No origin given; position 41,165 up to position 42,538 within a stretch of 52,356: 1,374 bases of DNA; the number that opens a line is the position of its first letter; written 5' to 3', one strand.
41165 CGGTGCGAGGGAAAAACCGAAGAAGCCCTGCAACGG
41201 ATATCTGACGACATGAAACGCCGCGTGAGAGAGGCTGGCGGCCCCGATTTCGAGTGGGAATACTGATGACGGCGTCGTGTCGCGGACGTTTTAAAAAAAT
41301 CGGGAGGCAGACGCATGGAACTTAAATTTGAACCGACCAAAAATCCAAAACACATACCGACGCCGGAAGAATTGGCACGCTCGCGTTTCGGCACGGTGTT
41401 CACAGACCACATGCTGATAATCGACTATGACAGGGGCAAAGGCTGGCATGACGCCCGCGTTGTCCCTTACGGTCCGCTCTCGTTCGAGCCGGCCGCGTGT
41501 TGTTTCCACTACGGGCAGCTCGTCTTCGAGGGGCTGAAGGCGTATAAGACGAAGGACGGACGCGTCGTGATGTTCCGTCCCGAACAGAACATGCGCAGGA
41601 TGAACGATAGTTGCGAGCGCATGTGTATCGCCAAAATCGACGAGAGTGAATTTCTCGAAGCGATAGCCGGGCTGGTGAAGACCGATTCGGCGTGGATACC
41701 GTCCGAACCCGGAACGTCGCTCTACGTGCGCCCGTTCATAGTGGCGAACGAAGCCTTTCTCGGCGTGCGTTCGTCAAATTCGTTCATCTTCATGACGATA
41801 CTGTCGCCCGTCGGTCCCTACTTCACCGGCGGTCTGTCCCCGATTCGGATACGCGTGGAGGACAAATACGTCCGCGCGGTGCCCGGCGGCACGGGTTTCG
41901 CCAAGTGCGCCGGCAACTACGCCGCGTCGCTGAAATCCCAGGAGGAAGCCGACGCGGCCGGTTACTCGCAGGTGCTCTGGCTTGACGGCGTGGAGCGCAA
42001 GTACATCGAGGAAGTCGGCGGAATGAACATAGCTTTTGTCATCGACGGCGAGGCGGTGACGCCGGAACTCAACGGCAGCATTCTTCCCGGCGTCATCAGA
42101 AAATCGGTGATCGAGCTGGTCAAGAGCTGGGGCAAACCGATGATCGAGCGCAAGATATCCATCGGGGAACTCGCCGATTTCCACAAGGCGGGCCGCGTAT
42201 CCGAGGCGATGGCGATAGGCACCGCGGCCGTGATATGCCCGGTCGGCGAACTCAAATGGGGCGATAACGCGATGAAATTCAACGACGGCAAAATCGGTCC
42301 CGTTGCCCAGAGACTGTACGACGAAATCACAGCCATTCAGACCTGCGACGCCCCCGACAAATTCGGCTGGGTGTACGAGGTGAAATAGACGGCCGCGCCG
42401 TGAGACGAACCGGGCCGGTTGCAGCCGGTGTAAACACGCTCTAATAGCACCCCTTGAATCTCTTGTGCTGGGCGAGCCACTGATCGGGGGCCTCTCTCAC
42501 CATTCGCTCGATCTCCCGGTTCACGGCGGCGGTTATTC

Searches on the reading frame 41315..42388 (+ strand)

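Call 21: search_protein_families(library=pfam, proteins=[window:41315-42388:+], max_evalue=5)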
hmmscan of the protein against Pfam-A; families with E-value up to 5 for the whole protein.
window:41315-42388:+ (357 aa): 1 family
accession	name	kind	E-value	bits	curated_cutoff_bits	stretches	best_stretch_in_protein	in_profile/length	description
PF01063.24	Aminotran_4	-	1.2e-27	97.7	28.5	1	70-312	2-222/223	Amino-transferase class IV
